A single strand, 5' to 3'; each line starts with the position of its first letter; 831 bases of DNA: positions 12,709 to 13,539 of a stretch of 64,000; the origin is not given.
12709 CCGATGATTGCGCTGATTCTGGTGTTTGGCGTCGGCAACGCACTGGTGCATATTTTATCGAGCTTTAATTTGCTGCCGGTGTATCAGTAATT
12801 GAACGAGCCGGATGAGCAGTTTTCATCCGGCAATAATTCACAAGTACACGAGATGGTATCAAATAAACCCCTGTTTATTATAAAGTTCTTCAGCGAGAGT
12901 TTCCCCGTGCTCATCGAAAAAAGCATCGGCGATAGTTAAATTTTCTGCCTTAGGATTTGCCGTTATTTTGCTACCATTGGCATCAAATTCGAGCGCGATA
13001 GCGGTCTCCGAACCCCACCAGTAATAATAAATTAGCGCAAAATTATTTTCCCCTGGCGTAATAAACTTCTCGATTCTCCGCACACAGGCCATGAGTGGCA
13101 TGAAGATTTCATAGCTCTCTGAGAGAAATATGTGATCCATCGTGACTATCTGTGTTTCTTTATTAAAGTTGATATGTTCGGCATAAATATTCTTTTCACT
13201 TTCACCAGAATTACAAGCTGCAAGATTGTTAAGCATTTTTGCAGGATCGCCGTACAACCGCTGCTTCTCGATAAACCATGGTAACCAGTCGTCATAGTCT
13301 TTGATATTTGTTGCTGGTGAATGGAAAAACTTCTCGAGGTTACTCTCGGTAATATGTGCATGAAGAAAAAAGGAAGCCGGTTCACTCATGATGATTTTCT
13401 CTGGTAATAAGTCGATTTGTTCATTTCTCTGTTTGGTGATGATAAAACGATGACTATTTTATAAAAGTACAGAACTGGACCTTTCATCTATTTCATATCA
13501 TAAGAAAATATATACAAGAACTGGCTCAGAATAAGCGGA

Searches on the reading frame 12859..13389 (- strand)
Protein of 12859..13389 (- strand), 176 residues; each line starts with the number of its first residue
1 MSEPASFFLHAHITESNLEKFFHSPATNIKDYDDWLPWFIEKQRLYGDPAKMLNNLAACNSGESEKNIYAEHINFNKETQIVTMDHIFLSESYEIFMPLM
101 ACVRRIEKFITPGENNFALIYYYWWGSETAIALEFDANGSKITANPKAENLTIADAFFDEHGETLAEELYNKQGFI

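Call 5: search_protein_families(proteins=[window:12862-13389:-], library=ncbifam, max_evalue=1)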
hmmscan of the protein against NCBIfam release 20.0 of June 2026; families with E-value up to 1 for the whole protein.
window:12862-13389:- (176 aa): 0 families

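Call 6: profile_search(protein=window:12859-13389:-)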
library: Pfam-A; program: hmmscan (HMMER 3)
A. the first sequence (176 residues): domains with independent E <= 10: 0; with E <= 0.001: 0
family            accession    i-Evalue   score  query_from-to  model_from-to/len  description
(no Pfam family matches the first sequence, even at E <= 10)

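Call 8: search_protein_families(proteins=[window:12862-13389:-], library=padloc, max_evalue=1)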
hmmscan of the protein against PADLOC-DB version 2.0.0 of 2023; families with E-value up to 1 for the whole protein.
window:12862-13389:- (176 aa): 0 families

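Call 9: search_protein_families(proteins=[window:12862-13389:-], library=phrogs, max_evalue=1)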
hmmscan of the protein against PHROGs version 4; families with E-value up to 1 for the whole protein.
window:12862-13389:- (176 aa): 0 families

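Call 10: find_homologous_proteins(query=window:12862-13389:-, max_evalue=0.001)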
Query window:12862-13389:- (176 aa): 22 proteins with E <= 0.001 among 32 candidates.
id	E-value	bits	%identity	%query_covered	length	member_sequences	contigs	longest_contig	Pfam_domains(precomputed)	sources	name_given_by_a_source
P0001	1.3e-109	382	94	100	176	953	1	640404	-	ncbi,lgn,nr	ncbi:cytoplasmic protein [Salmonella enterica]|nr:cytoplasmic protein [Salmonella enterica]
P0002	2.6e-92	326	95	84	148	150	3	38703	-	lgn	-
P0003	1.8e-84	300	72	99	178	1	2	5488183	-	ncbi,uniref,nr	ncbi:cytoplasmic protein [Chania multitudinisentens RB-25]|uniref:Cytoplasmic protein n=1 Tax=Chania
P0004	2.3e-77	277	68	100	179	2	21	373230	-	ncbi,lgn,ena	-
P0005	3.0e-76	273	68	100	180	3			-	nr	nr:cytoplasmic protein [Superficieibacter electus]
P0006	6.9e-67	243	97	64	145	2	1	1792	-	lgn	-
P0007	3.6e-65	237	91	65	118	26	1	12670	-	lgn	-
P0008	4.2e-65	237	59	100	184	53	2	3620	-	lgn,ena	-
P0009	4.3e-65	237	59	100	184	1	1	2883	-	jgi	jgi:hypothetical protein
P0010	2.0e-64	235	61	100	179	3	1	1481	-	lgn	-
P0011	4.2e-64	234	59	100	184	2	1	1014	-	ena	-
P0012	3.1e-63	231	88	64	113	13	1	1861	-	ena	-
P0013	1.1e-62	229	59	100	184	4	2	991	-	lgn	-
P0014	1.5e-59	219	85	68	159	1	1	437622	-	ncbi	-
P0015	4.9e-50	188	99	48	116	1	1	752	-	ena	-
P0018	2.6e-45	173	55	80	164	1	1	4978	-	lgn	-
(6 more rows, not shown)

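Call 12: search_solved_structures(query=window:12862-13389:-, max_evalue=10)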
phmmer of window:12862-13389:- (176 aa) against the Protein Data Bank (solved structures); distinct sequences matched with E-value up to 10: 0.

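Call 13: find_encoding_contigs(protein=P0003, flank=6000, max_places=3)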
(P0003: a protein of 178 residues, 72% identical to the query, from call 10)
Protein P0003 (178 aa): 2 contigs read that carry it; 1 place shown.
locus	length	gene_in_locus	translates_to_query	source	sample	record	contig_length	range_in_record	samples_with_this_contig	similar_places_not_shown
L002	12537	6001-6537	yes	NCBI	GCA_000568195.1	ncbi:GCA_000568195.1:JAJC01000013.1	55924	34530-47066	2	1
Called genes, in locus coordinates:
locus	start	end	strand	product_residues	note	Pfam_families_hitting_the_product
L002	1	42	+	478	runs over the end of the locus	PF13347:MFS_2, PF07690:MFS_1 (weak)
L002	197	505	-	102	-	PF05957:DUF883 (weak), PF19029:DUF883_C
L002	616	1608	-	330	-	PF03824:NicO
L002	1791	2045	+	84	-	PF06392:Asr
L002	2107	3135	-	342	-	PF03403:PAF-AH_p_II (faint), PF12146:Hydrolase_4 (weak)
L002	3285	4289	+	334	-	PF12833:HTH_18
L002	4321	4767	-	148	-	PF06711:DUF1198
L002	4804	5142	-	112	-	PF04899:MbeD_MobD (weak)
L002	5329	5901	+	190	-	PF01713:Smr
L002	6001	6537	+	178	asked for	-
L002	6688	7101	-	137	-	PF02077:SURF4, PF07291:MauE (weak), PF07681:DoxX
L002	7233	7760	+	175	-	PF00583:Acetyltransf_1, PF13508:Acetyltransf_7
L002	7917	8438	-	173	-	PF00581:Rhodanese, PF11127:YgaP-like_TM (weak)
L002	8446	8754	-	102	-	PF01022:HTH_5, PF12802:MarR_2 (weak), PF13412:HTH_24, PF13545:HTH_Crp_2 (weak)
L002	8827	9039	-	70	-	-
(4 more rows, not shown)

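Call 14: find_encoding_contigs(protein=P0004, flank=6000, max_places=4)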
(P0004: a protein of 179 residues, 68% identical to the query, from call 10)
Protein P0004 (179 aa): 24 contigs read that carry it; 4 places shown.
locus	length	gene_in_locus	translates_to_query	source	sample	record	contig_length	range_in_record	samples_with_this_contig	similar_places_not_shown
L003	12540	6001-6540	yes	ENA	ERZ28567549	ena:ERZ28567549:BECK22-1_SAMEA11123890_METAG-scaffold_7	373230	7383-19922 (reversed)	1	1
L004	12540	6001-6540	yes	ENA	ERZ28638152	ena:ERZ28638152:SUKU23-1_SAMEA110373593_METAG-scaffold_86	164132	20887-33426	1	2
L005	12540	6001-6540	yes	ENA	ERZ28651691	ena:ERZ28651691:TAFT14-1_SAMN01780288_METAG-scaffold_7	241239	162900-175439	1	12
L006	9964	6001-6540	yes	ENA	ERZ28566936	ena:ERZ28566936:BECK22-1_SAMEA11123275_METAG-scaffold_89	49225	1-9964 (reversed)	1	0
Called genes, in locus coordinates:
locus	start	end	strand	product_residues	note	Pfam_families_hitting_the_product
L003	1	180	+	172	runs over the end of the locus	PF01965:DJ-1_PfpI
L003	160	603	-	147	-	-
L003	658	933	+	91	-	PF01541:GIY-YIG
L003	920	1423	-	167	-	PF13527:Acetyltransf_9, PF00583:Acetyltransf_1, PF13673:Acetyltransf_10 (weak), PF13508:Acetyltransf_7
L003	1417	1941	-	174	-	PF02036:SCP2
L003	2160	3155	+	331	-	PF01136:Peptidase_U32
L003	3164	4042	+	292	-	PF01136:Peptidase_U32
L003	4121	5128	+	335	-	PF00296:Bac_luciferase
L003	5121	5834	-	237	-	PF03734:YkuD (weak)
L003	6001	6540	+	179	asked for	-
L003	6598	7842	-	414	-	PF01490:Aa_trans (weak), PF03222:Trp_Tyr_perm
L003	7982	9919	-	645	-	PF00270:DEAD, PF04851:ResIII (faint), PF00271:Helicase_C, PF25399:DeaD_dimer, PF03880:DbpA, PF12343:DeaD_C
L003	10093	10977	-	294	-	PF13371:TPR_9 (faint), PF07719:TPR_2 (faint), PF13181:TPR_8 (faint), PF13414:TPR_11 (faint), PF13428:TPR_14 (faint), PF13432:TPR_16 (weak), PF14559:TPR_19 (faint), PF00515:TPR_1 (weak)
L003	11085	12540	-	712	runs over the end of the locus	PF01138:RNase_PH, PF03725:RNase_PH_C, PF03726:PNPase, PF01138:RNase_PH, PF00013:KH_1, PF00575:S1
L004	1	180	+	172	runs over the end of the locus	PF01965:DJ-1_PfpI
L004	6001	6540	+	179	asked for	-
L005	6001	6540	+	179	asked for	-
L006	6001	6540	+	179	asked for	-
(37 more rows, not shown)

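Call 15: find_encoding_contigs(protein=P0001, flank=6000, max_places=3)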
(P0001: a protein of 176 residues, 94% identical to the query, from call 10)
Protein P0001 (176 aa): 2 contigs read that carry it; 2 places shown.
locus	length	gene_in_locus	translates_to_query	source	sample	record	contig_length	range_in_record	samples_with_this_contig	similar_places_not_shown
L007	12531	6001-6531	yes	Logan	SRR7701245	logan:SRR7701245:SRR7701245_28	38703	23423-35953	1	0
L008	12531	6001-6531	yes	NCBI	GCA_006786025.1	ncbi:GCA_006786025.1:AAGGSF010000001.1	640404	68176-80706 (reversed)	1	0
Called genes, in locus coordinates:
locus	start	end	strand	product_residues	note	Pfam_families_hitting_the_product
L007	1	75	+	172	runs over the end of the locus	PF01965:DJ-1_PfpI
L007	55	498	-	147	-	-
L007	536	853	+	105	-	PF01541:GIY-YIG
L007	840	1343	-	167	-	PF00583:Acetyltransf_1, PF13527:Acetyltransf_9, PF13508:Acetyltransf_7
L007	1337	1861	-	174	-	PF02036:SCP2, PF14864:Alkyl_sulf_C (weak)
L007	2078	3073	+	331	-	PF01136:Peptidase_U32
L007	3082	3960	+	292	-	PF01136:Peptidase_U32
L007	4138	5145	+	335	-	PF00296:Bac_luciferase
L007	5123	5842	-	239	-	PF03734:YkuD (weak)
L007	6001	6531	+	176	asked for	-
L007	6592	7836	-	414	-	PF03222:Trp_Tyr_perm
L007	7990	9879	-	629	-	PF00270:DEAD, PF04851:ResIII (weak), PF00271:Helicase_C, PF25399:DeaD_dimer, PF03880:DbpA, PF12343:DeaD_C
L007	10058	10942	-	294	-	PF13371:TPR_9 (faint), PF13424:TPR_12 (faint), PF07719:TPR_2 (faint), PF13181:TPR_8 (faint), PF13414:TPR_11 (faint), PF13428:TPR_14 (faint), PF13432:TPR_16 (weak), PF00515:TPR_1 (weak), +1 more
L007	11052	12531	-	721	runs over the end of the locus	PF01138:RNase_PH, PF03725:RNase_PH_C, PF03726:PNPase, PF01138:RNase_PH, PF00013:KH_1, PF00575:S1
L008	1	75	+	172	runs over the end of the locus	PF01965:DJ-1_PfpI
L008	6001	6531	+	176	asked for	-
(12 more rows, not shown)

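Call 17: find_encoding_contigs(protein=P0008, flank=6000, max_places=4)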
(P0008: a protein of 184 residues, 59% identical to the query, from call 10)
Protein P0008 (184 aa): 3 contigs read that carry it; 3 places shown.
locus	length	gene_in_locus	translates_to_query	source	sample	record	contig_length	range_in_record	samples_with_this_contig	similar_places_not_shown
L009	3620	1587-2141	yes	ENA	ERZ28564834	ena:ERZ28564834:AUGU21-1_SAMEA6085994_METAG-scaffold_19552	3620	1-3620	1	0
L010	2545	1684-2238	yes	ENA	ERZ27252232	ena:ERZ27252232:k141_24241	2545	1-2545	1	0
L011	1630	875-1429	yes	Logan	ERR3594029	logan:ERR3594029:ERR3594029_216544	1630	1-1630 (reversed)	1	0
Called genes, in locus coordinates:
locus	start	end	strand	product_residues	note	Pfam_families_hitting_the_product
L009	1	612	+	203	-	?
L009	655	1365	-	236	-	PF03734:YkuD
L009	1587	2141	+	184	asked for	-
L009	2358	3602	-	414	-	PF03222:Trp_Tyr_perm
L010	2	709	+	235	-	?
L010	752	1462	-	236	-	PF03734:YkuD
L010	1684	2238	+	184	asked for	-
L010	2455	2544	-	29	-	?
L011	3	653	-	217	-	?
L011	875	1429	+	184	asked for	-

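Call 18: find_encoding_contigs(protein=P0018, flank=6000, max_places=3)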
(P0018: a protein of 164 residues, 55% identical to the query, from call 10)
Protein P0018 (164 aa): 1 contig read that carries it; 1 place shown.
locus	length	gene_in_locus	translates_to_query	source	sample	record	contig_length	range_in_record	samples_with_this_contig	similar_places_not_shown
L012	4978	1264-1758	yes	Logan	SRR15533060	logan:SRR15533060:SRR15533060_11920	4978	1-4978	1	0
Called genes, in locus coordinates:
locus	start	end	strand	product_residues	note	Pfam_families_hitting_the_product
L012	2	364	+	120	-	?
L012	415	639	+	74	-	PF09274:ParG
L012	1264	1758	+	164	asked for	-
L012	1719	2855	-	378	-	PF13808:DDE_Tnp_1_assoc, PF01609:DDE_Tnp_1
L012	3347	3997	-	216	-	-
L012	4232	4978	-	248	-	?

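Call 21: search_protein_representatives(protein=window:12862-13389:-)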
Query: 176 residues. Proteins with E-value up to 0.001 (for the whole library): 54; up to 1e-10: 13; up to 1e-30: 7. The best 54 are listed.
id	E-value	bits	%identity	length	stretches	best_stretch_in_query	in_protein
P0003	5.9e-85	300.0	73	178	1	1-175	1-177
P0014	4.8e-60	218.9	86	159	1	45-162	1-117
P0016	1.1e-48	181.9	69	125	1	52-176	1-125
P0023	1.1e-41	159.1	45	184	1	1-175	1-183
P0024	5.0e-37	143.9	41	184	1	1-174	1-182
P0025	9.6e-34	133.2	94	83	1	111-176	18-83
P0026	4.7e-33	131.0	94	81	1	49-114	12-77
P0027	3.0e-30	121.8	36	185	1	1-174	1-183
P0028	1.1e-24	103.7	34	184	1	1-175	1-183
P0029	1.9e-24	103.0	33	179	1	1-174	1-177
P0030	5.4e-20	88.4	32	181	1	2-172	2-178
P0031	2.8e-11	60.1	64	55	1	1-45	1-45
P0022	3.2e-11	59.9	55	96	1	7-71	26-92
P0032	1.3e-10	57.9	79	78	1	1-44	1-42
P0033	4.2e-10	56.2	30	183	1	1-139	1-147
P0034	8.0e-10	55.3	34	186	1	1-147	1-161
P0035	9.3e-10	55.1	26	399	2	1-148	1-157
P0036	6.4e-09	52.4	31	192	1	1-131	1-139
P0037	8.0e-09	52.1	31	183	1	1-139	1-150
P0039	3.7e-08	49.9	28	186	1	1-155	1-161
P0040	4.7e-08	49.6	28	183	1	1-156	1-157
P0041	5.2e-08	49.4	32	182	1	1-160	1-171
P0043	9.2e-08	48.6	26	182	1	1-133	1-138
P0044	1.2e-07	48.3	26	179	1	1-150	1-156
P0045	3.5e-07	46.7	26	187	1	1-146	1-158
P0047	4.8e-07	46.3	25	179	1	1-166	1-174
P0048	9.2e-07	45.4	33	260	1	1-137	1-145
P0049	2.2e-06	44.1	30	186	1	2-136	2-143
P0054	6.8e-06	42.5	32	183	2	75-158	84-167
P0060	3.2e-05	40.4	23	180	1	1-160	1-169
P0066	9.1e-05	38.9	28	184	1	1-130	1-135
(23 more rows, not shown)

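Call 24: search_solved_structures(query=A2, max_evalue=10, show_alignments=2)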
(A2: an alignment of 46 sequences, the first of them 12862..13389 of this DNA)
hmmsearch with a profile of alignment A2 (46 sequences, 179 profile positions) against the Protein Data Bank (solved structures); distinct sequences matched with E-value up to 10: 3.
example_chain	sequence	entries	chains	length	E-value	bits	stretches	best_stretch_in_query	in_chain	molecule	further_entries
8d7f_A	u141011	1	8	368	0.2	14.6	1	124-176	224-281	Terpene cyclase flvF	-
2oo4_A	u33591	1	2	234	0.21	14.6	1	102-169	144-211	Neurogenic locus notch homolog protein 2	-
1fcl_A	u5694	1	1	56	0.32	13.9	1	47-90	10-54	IMMUNOGLOBULIN G BINDING PROTEIN G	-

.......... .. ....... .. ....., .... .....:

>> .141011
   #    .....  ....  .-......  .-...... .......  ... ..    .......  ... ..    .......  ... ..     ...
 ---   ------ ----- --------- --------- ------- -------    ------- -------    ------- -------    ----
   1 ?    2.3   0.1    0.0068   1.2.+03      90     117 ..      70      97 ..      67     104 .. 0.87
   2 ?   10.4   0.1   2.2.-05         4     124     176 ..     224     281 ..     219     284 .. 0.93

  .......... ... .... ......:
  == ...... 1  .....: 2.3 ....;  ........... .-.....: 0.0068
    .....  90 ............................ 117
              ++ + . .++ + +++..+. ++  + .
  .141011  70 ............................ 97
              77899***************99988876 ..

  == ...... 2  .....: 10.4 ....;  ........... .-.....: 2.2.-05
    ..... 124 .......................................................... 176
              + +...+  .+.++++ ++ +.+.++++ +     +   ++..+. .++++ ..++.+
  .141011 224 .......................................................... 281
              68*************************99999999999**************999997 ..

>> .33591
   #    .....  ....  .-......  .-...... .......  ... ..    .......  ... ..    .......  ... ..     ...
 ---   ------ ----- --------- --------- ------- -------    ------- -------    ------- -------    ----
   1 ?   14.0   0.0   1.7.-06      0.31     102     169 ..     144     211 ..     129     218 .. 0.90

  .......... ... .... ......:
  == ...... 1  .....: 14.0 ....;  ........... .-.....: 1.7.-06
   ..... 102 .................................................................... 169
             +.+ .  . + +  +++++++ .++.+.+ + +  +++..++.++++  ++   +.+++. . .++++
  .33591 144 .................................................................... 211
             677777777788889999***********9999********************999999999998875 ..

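Call 26: find_encoding_contigs(protein=P0023, flank=6000, max_places=4)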
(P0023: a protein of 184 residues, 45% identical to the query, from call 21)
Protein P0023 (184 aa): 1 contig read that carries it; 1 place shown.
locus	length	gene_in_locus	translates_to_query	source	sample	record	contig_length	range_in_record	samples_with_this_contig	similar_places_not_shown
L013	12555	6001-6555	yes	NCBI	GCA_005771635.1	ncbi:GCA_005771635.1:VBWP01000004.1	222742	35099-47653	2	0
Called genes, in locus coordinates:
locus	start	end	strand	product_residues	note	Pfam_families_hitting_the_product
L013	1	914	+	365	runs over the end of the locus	PF01168:Ala_racemase_N, PF00842:Ala_racemase_C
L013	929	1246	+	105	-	-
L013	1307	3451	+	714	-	PF09371:Tex_N, PF22706:Tex_central_region, PF14639:YqgF (weak), PF16921:Tex_YqgF, PF14635:HHH_7 (weak), PF12836:HHH_3, PF17674:HHH_9, PF00575:S1, +1 more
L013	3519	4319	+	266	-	PF12641:Flavodoxin_3 (faint), PF00037:Fer4 (faint), PF13484:Fer4_16 (faint), PF13237:Fer4_10 (weak), PF14697:Fer4_21, PF12838:Fer4_7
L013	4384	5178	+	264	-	PF08282:Hydrolase_3, PF05116:S6PP (weak)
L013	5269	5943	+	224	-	PF09360:zf-CDGSH, PF06902:Fer4_19 (weak), PF09360:zf-CDGSH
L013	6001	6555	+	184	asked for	-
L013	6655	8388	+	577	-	PF00664:ABC_membrane, PF00005:ABC_tran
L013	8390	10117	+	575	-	PF00664:ABC_membrane, PF02463:SMC_N (faint), PF00005:ABC_tran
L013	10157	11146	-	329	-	PF01408:GFO_IDH_MocA, PF22725:GFO_IDH_MocA_C3 (weak)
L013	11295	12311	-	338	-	PF01408:GFO_IDH_MocA, PF02894:GFO_IDH_MocA_C, PF22725:GFO_IDH_MocA_C3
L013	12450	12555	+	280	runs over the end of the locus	PF01418:HTH_6, PF01380:SIS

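Call 27: find_encoding_contigs(protein=P0027, flank=6000, max_places=4)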
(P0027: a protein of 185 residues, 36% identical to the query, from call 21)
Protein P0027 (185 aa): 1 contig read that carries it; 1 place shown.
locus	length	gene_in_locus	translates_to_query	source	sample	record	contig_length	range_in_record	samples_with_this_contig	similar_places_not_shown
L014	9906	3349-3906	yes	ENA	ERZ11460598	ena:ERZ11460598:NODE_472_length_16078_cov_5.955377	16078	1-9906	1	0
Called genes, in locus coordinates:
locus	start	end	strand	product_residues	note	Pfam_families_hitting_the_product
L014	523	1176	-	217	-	PF00583:Acetyltransf_1, PF13508:Acetyltransf_7 (weak)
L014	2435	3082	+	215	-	PF21831:DUF6891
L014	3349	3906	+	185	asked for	-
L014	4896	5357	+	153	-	PF01243:PNPOx_N, PF12900:Pyridox_ox_2 (weak)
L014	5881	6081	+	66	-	PF12844:HTH_19, PF13443:HTH_26 (weak), PF13560:HTH_31, PF01381:HTH_3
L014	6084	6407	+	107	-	-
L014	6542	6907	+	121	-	PF00376:MerR, PF13411:MerR_1, PF09278:MerR-DNA-bind (weak)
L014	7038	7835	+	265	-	PF00106:adh_short, PF08659:KR, PF13561:adh_short_C2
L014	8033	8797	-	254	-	PF00561:Abhydrolase_1, PF12146:Hydrolase_4, PF12697:Abhydrolase_6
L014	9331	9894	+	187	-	-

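Call 28: find_encoding_contigs(protein=P0035, flank=6000, max_places=3)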
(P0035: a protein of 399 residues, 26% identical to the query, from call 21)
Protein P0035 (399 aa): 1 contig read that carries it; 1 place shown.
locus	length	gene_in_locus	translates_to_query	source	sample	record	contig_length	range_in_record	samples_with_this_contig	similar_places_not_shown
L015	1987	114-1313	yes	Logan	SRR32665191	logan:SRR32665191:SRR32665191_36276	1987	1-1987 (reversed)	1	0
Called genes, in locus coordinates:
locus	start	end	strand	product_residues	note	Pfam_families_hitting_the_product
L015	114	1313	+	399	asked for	-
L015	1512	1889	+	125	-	-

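Call 29: profile_search(alignment_id=A2)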
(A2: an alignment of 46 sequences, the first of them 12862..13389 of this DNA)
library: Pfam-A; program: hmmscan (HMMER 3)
A. the first sequence (176 residues): domains with independent E <= 10: 0; with E <= 0.001: 0
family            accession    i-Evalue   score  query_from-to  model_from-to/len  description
(no Pfam family matches the first sequence, even at E <= 10)
B. every sequence of the alignment scanned on its own (46 sequences): families by number of members that match
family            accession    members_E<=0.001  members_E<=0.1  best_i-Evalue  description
DsbG_N            PF18257.6                  0               1        4.0e-02  Disulfide isomerase DsbG N-terminal
LRR_11            PF18831.7                  0               1        5.0e-02  Leucine-rich repeat
Nucleoporin_C     PF03177.20                 0               1        7.5e-02  Non-repetitive/WGA-negative nucleoporin C-terminal

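Call 33: predict_structure(alignment_id=A2)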
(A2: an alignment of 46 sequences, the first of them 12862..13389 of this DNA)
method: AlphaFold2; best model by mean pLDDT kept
length: 176 residues; sequences in the alignment: 46
mean_pLDDT: 95.6   pTM: 0.90
mean pLDDT of the five models: 95.6, 95.4, 95.0, 94.8, 94.7
residues with pLDDT >= 90: 166; 70-90: 9; 50-70: 1; < 50: 0
segments of 3 or more residues with pLDDT < 50: none
pLDDT, mean of each block of 10 residues (from residue 1): 90 98 98 96 93 97 96 98 97 95 97 96 92 95 95 98 96 91
secondary structure, 60 per line:
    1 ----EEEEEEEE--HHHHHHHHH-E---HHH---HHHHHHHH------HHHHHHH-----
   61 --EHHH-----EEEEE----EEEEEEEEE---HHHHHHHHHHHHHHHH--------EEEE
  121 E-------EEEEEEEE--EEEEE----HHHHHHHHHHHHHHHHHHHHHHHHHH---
elements in order: E5-12 H15-23 H35-42 H49-55 E72-76 E81-89 H93-108 E117-121 E129-136 E139-143 H148-173
